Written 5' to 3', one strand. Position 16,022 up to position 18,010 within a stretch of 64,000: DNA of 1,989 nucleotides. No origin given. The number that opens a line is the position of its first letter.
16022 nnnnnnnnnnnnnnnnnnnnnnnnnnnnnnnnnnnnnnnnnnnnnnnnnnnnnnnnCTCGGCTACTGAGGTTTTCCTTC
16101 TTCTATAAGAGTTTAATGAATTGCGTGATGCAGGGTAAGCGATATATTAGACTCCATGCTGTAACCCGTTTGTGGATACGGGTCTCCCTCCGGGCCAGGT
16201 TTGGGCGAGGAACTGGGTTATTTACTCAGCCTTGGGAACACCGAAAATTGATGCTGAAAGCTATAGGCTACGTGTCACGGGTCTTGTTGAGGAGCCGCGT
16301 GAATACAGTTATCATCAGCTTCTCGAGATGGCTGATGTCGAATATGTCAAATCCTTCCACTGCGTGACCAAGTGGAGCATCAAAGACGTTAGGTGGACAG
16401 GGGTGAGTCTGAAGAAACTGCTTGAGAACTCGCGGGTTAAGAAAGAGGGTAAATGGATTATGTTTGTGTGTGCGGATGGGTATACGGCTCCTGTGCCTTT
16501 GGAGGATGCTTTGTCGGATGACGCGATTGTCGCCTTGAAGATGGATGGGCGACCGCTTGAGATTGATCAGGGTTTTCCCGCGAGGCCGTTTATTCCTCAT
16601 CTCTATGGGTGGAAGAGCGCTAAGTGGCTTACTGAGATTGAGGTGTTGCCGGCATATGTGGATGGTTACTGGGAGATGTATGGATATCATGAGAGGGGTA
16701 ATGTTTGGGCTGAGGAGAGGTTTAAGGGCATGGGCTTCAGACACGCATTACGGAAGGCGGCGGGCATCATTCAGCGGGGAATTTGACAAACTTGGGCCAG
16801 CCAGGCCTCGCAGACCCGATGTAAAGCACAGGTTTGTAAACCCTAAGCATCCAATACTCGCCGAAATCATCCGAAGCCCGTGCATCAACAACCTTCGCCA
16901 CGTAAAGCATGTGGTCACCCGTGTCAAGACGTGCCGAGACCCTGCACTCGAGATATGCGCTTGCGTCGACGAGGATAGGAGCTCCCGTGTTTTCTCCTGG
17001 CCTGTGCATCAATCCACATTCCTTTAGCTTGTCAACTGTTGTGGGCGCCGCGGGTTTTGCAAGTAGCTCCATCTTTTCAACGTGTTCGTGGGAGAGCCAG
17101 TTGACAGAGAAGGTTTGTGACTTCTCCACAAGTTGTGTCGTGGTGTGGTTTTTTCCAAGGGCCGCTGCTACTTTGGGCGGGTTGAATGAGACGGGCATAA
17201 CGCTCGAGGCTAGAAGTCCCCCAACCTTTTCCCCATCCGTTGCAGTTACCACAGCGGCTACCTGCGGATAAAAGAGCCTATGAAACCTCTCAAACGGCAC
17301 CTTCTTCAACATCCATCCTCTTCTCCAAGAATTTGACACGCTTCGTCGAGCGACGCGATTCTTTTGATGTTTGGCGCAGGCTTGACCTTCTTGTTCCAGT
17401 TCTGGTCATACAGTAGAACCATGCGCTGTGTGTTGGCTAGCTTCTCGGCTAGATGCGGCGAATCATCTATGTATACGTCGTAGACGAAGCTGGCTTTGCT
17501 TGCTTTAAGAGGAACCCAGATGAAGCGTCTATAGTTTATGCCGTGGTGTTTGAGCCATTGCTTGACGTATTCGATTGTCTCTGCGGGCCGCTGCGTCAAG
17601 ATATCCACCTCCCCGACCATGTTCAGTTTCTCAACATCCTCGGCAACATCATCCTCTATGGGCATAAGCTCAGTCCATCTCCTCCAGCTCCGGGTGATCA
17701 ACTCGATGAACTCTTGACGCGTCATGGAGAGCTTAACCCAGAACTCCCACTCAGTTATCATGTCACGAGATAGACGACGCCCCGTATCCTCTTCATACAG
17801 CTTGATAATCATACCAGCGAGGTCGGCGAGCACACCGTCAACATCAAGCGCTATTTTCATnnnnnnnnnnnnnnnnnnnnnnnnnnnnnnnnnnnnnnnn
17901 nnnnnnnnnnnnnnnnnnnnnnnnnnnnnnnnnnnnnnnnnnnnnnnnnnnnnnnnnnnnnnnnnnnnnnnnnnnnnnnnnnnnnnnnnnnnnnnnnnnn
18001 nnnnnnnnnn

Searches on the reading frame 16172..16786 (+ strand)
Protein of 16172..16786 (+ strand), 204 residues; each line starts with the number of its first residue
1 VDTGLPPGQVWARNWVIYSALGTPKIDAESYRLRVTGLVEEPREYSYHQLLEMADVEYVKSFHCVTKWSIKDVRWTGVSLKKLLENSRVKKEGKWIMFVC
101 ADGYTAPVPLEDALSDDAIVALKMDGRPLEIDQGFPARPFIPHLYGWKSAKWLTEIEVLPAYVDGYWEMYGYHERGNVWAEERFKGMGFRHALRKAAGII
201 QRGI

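Call 3: search_protein_families(library=pfam, proteins=[window:16172-16786:+], max_evalue=0.01)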
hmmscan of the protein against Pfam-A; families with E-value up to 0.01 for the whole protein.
window:16172-16786:+ (204 aa): 1 family
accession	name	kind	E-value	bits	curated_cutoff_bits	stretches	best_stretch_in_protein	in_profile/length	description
PF00174.25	Oxidored_molyb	-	6.1e-44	150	24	1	22-167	3-169/169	Oxidoreductase molybdopterin binding domain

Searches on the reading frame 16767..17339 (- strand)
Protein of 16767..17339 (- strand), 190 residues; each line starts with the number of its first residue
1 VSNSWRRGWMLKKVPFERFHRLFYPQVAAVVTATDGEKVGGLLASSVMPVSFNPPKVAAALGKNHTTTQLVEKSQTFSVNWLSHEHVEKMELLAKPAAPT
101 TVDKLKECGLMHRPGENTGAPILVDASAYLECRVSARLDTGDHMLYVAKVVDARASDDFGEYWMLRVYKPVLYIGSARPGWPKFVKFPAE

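Call 3: search_protein_families(library=pfam, proteins=[window:16767-17339:-], max_evalue=0.01)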
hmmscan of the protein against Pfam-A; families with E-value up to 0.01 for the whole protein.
window:16767-17339:- (190 aa): 1 family
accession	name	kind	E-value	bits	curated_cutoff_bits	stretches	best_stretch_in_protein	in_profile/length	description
PF01613.24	Flavin_Reduct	-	1.4e-31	110.1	27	1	24-171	4-142/153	Flavin reductase like domain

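Call 4: search_protein_families(library=ncbifam, proteins=[window:16767-17339:-], max_evalue=0.01)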
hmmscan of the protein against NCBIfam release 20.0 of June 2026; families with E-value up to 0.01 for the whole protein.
window:16767-17339:- (190 aa): 8 families
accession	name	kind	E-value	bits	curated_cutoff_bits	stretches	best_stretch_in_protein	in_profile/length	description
NF045919.1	HphnlacHdxRed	equivalog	1.5e-14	53.9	340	1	29-160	22-144/309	p-hydroxyphenylacetate 3-hydroxylase reductase component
NF042921.1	HpaC_Thermus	equivalog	1.4e-12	47.8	200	1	24-156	12-133/150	4-hydroxyphenylacetate 3-monooxygenase reductase subunit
NF045733.1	StyMonoxStyB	equivalog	2.1e-12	47.3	200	1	23-154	11-132/150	styrene monooxygenase NADH-dependent flavin reductase subunit StyB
NF045630.1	monooxsub_HsaB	equivalog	7.9e-12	45.4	230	1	27-152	21-139/186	3-hydroxy-9,10-secoandrosta-1,3,5(10)-triene-9,17-dione monooxygenase reductase subunit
TIGR03615.1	RutF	equivalog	1.8e-10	41.1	254.75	1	30-157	18-141/156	NADH-dependent FMN reductase RutF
NF052639.1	FlvnRedFerAPor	equivalog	3.2e-09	36.6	260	1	28-155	18-137/158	flavin reductase FerA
TIGR02296.1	HpaC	equivalog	3.4e-08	33.7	205.95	1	31-155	14-136/154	4-hydroxyphenylacetate 3-monooxygenase, reductase component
NF012030.0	PRK15486.1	equivalog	2.9e-05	23.9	315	1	28-172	22-163/170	4-hydroxyphenylacetate 3-monooxygenase reductase subunit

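Call 6: search_protein_families(library=padloc, proteins=[window:16767-17339:-], max_evalue=0.01)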
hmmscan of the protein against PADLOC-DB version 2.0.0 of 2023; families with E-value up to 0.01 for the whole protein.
window:16767-17339:- (190 aa): 0 families

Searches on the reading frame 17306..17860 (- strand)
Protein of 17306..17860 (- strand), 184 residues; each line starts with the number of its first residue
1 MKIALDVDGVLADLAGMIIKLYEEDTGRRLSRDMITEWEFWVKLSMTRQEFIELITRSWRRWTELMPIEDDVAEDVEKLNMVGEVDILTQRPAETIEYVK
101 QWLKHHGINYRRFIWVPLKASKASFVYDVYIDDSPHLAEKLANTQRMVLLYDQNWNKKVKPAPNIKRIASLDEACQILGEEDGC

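Call 3: search_protein_families(library=pfam, proteins=[window:17306-17860:-], max_evalue=0.01)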
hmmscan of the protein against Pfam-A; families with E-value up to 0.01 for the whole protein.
window:17306-17860:- (184 aa): 1 family
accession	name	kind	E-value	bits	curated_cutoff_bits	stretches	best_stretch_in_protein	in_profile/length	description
PF06941.18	NT5C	-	8.1e-15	55.6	24.8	1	3-177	4-173/180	5' nucleotidase, deoxy (Pyrimidine), cytosolic type C protein (NT5C)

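Call 4: search_protein_families(library=ncbifam, proteins=[window:17306-17860:-], max_evalue=0.01)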
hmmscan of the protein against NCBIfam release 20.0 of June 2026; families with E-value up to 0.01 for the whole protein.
window:17306-17860:- (184 aa): 0 families

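Call 6: search_protein_families(library=padloc, proteins=[window:17306-17860:-], max_evalue=0.01)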
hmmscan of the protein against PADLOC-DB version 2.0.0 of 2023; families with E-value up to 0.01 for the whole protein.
window:17306-17860:- (184 aa): 0 families

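Call 57: find_homologous_proteins(query=window:17306-17860:-, max_evalue=0.00001)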
Query window:17306-17860:- (184 aa): 478 proteins with E <= 0.00001 among 548 candidates; the best 120 are listed.
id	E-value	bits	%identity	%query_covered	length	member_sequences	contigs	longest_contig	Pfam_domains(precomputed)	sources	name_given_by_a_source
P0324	1.6e-119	414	100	100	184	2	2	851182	PF06941.18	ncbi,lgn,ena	ncbi:MAG: hypothetical protein QXD24_04885 [Candidatus Caldarchaeum sp.]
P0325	3.2e-102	358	86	99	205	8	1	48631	PF06941.18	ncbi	ncbi:MAG: hypothetical protein QXF36_02525 [Candidatus Caldarchaeum sp.]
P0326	4.2e-83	296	71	98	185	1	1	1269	PF06941.18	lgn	-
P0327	6.0e-83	295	71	97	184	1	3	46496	PF06941.18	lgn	-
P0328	3.6e-81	289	72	97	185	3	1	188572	PF06941.18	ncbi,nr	ncbi:MAG: hypothetical protein RMI49_01190 [Candidatus Caldarchaeum sp.]|nr:hypothetical protein [Ca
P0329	9.5e-81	288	68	100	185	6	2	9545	PF06941.18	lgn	-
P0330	3.5e-77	276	68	97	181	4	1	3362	PF06941.18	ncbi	ncbi:MAG: hypothetical protein QW544_05910 [Candidatus Caldarchaeum sp.]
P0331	8.5e-77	275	67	100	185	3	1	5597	PF06941.18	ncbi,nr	ncbi:MAG: hypothetical protein NZ956_00225 [Candidatus Caldarchaeum sp.]|nr:hypothetical protein [Ca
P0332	1.1e-76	275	68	97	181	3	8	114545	PF06941.18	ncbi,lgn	ncbi:MAG: hypothetical protein QXR26_00100 [Candidatus Caldarchaeum sp.]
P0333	5.1e-76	273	65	100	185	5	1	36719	PF06941.18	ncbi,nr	ncbi:MAG: hypothetical protein RMK31_02185 [Candidatus Caldarchaeum sp.]|nr:hypothetical protein [Ca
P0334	3.7e-75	270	66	97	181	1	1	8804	PF06941.18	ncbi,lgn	ncbi:MAG: hypothetical protein QW544_02350 [Candidatus Caldarchaeum sp.]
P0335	1.2e-73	265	63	100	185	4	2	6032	PF06941.18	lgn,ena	-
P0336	1.5e-72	261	64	97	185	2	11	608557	PF06941.18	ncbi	ncbi:MAG: hypothetical protein QXO30_03620 [Candidatus Caldarchaeum sp.]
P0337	1.5e-71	258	62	100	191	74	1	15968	PF06941.18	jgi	jgi:uncharacterized HAD superfamily protein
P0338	2.3e-71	257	62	100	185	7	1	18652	PF06941.18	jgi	-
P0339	1.9e-69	251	63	97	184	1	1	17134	PF06941.18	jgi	-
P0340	2.4e-69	251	63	98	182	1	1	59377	PF06941.18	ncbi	-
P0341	9.6e-69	249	62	97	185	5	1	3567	PF06941.18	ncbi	ncbi:MAG: hypothetical protein QXS12_04845 [Candidatus Caldarchaeum sp.]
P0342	1.1e-68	249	59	97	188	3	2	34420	PF06941.18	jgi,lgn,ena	-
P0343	1.5e-67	245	60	97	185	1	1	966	PF06941.18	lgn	-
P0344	2.7e-66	241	59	97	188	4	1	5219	PF06941.18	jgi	-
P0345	1.4e-63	232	57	96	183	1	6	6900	PF06941.18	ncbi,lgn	ncbi:MAG: hypothetical protein QXK39_03395 [Nitrososphaerota archaeon]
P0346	2.1e-63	231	54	97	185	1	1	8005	PF06941.18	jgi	-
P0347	4.3e-62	227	56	99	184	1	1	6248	PF06941.18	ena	-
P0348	1.5e-58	216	52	94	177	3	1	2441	PF06941.18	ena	-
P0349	1.3e-55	206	53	97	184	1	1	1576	PF06941.18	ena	-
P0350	2.0e-41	160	46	97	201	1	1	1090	PF06941.18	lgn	-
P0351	4.5e-41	159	44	97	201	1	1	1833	PF06941.18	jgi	-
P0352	9.2e-41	158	44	98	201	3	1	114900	PF06941.18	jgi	jgi:hypothetical protein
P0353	9.9e-41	158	44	97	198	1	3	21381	PF06941.18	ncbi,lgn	-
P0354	1.1e-40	157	45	97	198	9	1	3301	PF06941.18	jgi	jgi:uncharacterized HAD superfamily protein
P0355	1.1e-40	157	44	99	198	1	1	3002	PF06941.18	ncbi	ncbi:MAG: hypothetical protein ACE5JV_02550 [Nitrososphaerales archaeon]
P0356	1.3e-40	157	43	98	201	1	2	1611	PF06941.18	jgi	jgi:hypothetical protein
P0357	3.0e-40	156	41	98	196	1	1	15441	PF06941.18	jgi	jgi:hypothetical protein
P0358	4.4e-40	155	42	98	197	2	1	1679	PF06941.18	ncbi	-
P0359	5.9e-40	155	43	98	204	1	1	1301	PF06941.18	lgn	-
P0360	7.7e-40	155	44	99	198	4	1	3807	PF06941.18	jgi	jgi:hypothetical protein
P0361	5.6e-39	152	44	98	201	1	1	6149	PF06941.18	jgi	jgi:uncharacterized HAD superfamily protein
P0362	1.0e-38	151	43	98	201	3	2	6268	PF06941.18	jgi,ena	-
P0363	1.8e-38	150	42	98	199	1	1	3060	PF06941.18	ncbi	-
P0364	1.9e-38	150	42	98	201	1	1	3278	PF06941.18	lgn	-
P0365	3.7e-38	149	41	99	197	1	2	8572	PF06941.18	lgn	-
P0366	4.0e-38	149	42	97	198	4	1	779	PF06941.18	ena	-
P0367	4.7e-38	149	42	97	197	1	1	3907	PF06941.18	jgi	-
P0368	5.0e-38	149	42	98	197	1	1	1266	PF06941.18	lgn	-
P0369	8.9e-38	148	41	98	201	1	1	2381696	PF06941.18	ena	-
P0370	1.0e-37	148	41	98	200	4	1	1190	PF06941.18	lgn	-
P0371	1.1e-37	148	42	98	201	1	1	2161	PF06941.18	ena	-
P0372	1.6e-37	147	41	98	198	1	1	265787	PF06941.18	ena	-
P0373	2.6e-37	146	42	98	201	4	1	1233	PF06941.18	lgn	-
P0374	3.7e-37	146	41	97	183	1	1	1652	PF06941.18,PF06189.18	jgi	-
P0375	4.3e-37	146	43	97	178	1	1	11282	PF06941.18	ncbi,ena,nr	ncbi:MAG: hypothetical protein KGZ34_00510 [Nitrosarchaeum sp.]|nr:hypothetical protein [Nitrosarcha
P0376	4.7e-37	146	41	97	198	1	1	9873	PF06941.18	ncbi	-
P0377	5.9e-37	145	42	98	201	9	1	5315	PF06941.18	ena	-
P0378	7.7e-37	145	46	86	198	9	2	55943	PF06941.18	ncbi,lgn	-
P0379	1.2e-36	144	42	97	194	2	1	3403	PF06941.18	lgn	-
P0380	1.2e-36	144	39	97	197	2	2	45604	PF06941.18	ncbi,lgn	-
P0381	2.0e-36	144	40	98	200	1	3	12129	PF06941.18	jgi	-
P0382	2.0e-36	144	42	97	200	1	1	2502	PF06941.18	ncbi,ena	-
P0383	2.3e-36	143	42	98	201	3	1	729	PF06941.18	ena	-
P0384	2.8e-36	143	39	98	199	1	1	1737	PF06941.18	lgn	-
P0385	4.6e-36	142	42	98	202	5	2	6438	PF06941.18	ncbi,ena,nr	ncbi:MAG TPA: hypothetical protein VI698_00685 [Nitrososphaerales archaeon]|nr:hypothetical protein 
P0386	5.3e-36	142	40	98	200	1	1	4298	PF06941.18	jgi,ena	-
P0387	6.8e-36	142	43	97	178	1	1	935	PF06941.18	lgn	-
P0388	7.2e-36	142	39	98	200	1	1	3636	PF06941.18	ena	-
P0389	7.6e-36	142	41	98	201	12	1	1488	PF06941.18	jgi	-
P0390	8.2e-36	142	43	97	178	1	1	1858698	PF06941.18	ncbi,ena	-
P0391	1.1e-35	141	41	97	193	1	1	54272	PF06941.18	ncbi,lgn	ncbi:MAG: hypothetical protein ACE5J2_02050 [Nitrososphaerales archaeon]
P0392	1.2e-35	141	41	98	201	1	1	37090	PF06941.18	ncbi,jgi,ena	-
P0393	1.4e-35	141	42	97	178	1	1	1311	PF06941.18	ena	-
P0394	1.9e-35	140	42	97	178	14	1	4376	PF06941.18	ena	-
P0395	4.9e-35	139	42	97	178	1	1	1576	PF06941.18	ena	-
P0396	5.0e-35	139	42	97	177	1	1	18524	PF06941.18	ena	-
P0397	5.8e-35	139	41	97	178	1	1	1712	PF06941.18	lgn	-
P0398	7.4e-35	138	42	97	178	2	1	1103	PF06941.18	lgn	-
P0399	7.7e-35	138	40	96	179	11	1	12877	PF06941.18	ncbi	-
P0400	8.7e-35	138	42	97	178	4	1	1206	PF06941.18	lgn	-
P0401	9.2e-35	138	40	97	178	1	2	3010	PF06941.18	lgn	-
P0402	9.6e-35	138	39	98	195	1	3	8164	PF06941.18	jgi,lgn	jgi:hypothetical protein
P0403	9.6e-35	138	40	97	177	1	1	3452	PF06941.18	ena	-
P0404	1.1e-34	138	42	97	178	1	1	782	PF06941.18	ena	-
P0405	1.3e-34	138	41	98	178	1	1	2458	PF06941.18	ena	-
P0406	1.4e-34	138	41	98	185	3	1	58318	PF06941.18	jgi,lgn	jgi:hypothetical protein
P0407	1.4e-34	138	41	97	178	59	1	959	PF06941.18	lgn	-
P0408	1.5e-34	137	41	97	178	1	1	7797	PF06941.18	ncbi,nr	ncbi:MAG: hypothetical protein HYT44_01960 [Nitrosarchaeum sp.]|nr:hypothetical protein [Nitrosarcha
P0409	1.7e-34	137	41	97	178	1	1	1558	PF06941.18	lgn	-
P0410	1.9e-34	137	40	98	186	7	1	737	PF06941.18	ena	-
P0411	1.9e-34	137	42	97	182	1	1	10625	PF06941.18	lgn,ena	-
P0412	1.9e-34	137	42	97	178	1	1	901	PF06941.18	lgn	-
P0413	2.3e-34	137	40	97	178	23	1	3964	PF06941.18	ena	-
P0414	2.7e-34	137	41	97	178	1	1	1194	PF06941.18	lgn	-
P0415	3.0e-34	136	40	98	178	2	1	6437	PF06941.18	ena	-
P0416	3.1e-34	136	42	97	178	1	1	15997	PF06941.18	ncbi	-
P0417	3.4e-34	136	41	98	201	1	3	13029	PF06941.18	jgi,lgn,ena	-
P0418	3.4e-34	136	41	97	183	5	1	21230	PF06941.18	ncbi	-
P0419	3.8e-34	136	39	98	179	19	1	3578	PF06941.18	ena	-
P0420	4.9e-34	136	41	97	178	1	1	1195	PF06941.18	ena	-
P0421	4.9e-34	136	42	97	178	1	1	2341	PF06941.18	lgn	-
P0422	6.0e-34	135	41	97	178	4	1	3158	PF06941.18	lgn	-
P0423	6.3e-34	135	41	97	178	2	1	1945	PF06941.18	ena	-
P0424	6.8e-34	135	44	83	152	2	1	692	PF06941.18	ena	-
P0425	7.3e-34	135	40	97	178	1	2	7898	PF06941.18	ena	-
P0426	7.7e-34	135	40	97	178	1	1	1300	PF06941.18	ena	-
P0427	8.1e-34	135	41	99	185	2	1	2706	PF06941.18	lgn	-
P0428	8.6e-34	135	41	97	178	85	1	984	PF06941.18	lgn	-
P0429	9.5e-34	135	40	97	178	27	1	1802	PF06941.18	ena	-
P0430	9.8e-34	135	41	97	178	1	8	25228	PF06941.18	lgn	-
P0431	1.1e-33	135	40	97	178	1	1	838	PF06941.18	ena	-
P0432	1.1e-33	135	39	96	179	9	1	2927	PF06941.18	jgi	-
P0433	1.3e-33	134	39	98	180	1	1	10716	PF06941.18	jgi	-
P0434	1.4e-33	134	41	97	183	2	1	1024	PF06941.18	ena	-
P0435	1.5e-33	134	39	97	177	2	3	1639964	PF06941.18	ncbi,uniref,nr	ncbi:hypothetical protein NKOR_00240 [Candidatus Nitrosopumilus koreensis AR1]|uniref:Nucleotidase n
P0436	1.7e-33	134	40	97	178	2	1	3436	PF06941.18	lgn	-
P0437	2.1e-33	134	40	96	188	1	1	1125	PF06941.18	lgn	-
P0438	2.4e-33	134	41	97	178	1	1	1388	PF06941.18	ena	-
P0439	2.6e-33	133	39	97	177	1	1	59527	PF06941.18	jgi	-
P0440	2.8e-33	133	40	97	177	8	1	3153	PF06941.18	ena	-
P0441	2.8e-33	133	39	96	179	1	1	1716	PF06941.18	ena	-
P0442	3.1e-33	133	40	99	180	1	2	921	PF06941.18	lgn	-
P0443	3.5e-33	133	40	97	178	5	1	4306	PF06941.18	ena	-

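Call 58: find_encoding_contigs(protein=P0435, flank=5000, max_places=1)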
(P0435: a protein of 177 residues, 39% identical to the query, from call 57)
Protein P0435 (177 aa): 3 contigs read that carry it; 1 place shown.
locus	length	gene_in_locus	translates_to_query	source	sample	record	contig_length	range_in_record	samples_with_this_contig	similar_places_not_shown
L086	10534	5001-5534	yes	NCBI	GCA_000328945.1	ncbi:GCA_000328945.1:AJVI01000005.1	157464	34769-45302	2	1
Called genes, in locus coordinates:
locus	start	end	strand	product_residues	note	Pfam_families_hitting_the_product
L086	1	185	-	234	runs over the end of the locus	PF04007:DUF354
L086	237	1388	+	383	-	-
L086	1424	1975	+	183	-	PF01025:GrpE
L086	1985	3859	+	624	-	-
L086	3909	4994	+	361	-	PF00226:DnaJ, PF01556:DnaJ_C, PF00684:DnaJ_CXXCXGXG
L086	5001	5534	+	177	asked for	PF06941:NT5C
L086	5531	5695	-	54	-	-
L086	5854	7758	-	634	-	PF02934:GatB_N, PF02938:GAD, PF02637:GatB_Yqey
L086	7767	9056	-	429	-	PF18195:GatD_N, PF00710:Asparaginase, PF17763:Asparaginase_C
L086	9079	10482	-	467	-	PF13483:Lactamase_B_3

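Call 59: find_encoding_contigs(protein=P0352, flank=5000, max_places=1)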
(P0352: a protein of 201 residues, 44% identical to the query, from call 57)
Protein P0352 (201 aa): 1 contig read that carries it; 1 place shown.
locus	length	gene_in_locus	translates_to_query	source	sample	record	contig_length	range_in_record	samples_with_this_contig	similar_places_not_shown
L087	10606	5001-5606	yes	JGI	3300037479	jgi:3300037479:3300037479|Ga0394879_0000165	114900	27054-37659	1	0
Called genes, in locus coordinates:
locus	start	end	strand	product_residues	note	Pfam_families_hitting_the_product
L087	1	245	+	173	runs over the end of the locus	PF01025:GrpE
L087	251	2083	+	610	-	PF00012:HSP70, PF06723:MreB_Mbl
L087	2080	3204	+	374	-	PF00226:DnaJ, PF01556:DnaJ_C, PF00684:DnaJ_CXXCXGXG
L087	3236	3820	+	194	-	PF00011:HSP20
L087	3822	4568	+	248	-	PF09754:PAC2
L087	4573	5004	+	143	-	PF00011:HSP20, PF17886:ArsA_HSP20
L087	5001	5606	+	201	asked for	PF06941:NT5C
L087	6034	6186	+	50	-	-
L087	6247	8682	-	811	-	PF07494:Reg_prop (faint), PF08450:SGL (faint), PF21959:DUF6923 (faint), PF24684:Vgb_lyase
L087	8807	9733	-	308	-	PF01774:UreD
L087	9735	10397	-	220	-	PF02492:cobW, PF03308:MeaB (weak), PF03205:MobB (weak)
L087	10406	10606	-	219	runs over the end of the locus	PF01730:UreF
